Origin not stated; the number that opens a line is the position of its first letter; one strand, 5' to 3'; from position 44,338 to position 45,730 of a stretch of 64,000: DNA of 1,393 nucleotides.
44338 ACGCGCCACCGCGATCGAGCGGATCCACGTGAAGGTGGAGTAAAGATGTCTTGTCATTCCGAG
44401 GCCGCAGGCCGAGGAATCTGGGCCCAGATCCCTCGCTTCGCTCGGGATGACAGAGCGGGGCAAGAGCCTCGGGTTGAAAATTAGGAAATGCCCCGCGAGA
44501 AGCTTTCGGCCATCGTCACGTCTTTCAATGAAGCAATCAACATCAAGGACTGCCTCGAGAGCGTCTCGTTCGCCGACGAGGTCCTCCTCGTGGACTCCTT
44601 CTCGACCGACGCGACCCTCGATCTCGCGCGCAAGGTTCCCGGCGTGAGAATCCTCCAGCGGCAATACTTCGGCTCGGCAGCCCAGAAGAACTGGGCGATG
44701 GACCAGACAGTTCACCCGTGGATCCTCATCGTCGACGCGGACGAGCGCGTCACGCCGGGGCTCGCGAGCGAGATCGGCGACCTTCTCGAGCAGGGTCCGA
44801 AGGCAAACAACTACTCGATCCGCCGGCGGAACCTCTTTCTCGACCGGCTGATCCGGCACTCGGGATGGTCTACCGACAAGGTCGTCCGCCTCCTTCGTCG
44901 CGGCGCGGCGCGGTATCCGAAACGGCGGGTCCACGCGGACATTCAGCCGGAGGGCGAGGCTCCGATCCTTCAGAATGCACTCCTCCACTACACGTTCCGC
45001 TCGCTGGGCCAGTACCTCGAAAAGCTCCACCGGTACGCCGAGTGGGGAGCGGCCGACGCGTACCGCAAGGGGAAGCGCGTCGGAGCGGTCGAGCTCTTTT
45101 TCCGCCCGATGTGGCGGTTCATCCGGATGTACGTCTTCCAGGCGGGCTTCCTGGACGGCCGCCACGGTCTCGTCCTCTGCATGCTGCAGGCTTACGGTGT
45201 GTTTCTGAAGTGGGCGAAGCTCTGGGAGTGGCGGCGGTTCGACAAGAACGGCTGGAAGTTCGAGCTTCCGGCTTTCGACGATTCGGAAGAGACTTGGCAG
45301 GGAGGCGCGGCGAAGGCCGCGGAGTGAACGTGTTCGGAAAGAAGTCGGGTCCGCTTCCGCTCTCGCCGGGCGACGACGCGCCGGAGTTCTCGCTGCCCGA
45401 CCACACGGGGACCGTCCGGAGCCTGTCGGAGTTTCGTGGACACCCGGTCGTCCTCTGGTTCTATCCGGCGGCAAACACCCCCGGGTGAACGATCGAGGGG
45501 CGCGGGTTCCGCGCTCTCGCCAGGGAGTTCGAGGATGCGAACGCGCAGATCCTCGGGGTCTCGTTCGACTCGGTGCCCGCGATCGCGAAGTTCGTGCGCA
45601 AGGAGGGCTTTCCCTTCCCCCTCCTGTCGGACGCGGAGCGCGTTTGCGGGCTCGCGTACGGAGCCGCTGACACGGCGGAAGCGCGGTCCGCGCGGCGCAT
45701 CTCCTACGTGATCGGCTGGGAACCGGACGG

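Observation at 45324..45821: Bcp-type peroxiredoxin with UGA at the peroxidatic cysteine position plus a SECIS-like hairpin: candidate selenoprotein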

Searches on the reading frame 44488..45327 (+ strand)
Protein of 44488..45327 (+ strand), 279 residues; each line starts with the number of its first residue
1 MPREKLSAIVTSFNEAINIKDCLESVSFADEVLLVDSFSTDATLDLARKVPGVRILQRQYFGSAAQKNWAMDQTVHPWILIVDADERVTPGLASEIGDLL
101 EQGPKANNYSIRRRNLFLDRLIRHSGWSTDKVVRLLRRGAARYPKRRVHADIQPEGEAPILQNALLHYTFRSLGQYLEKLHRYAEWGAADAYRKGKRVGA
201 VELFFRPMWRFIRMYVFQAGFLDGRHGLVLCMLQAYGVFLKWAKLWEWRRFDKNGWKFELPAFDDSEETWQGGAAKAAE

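Call 52: find_encoding_contigs(protein=window:44488-45327:+, flank=2000, max_places=4)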
Protein window:44488-45327:+ (279 aa): no gene with exactly this product is on record in the collection.
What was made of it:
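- Tried and rejected: An exact-match look-up of the upstream GT2 protein found no record (call 52).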

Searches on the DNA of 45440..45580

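Call 45: search_rna_families(source=window, start=45440, end=45580, threshold=evalue, max_evalue=10, show_alignments=3)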
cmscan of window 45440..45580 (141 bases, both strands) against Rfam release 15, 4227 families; matches with E-value up to 10: 4.
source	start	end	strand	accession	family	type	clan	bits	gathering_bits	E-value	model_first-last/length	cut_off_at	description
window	45486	45571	-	RF00081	ArcZ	Gene; sRNA;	-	16.3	66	0.16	1-106/106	no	ArcZ RNA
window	45469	45555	-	RF02935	che1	Gene; sRNA;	-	14.4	54.1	3.3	1-91/91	no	che1 RNA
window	45483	45570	+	RF03486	mir-3940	Gene; miRNA;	-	14.1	84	4.5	1-92/92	no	mir-3940 microRNA precursor family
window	45470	45535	-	RF02837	anti-hemB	Gene; sRNA;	-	11.2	49.5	2.2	1-81/81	no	Burkholderia RNA 7 (anti-hemB)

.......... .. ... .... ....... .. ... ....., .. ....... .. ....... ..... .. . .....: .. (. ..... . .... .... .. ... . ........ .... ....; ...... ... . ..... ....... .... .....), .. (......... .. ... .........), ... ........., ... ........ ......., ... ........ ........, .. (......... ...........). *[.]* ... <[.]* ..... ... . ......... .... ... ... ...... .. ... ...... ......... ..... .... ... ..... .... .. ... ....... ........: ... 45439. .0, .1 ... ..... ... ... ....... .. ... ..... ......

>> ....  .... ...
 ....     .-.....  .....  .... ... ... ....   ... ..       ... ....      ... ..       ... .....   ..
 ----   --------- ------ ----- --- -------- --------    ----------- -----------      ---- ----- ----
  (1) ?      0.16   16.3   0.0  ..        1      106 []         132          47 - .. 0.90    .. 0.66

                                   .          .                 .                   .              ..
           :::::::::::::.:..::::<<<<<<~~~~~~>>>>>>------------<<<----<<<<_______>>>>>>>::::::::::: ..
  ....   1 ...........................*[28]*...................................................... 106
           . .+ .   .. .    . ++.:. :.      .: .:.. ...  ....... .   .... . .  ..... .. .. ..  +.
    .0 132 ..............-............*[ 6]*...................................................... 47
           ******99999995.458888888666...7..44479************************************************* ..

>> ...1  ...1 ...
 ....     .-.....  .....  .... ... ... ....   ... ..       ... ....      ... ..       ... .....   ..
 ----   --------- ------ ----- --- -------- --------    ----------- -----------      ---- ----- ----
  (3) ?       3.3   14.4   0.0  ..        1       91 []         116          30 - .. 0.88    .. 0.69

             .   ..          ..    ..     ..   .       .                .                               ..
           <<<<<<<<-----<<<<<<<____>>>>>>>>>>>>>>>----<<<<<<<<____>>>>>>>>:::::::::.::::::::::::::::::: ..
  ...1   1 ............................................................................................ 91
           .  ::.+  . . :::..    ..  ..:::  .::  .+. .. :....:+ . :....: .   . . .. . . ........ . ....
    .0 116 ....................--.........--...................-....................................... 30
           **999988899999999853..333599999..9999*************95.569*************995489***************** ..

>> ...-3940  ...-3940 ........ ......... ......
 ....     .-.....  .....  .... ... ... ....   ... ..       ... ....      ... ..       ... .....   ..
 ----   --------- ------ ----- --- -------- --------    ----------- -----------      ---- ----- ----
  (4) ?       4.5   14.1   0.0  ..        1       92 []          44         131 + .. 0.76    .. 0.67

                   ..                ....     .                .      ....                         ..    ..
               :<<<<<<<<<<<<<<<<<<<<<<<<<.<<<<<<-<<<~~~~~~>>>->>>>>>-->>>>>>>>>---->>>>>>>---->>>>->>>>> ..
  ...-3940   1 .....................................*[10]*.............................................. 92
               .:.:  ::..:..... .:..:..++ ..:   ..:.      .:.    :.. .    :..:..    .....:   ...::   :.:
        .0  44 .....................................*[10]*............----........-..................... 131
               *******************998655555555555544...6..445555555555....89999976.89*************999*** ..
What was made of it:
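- Tried and rejected: A scan of 45440-45580 at E <= 10 gave only chance sRNA and miRNA hits and no SECIS family (call 45).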
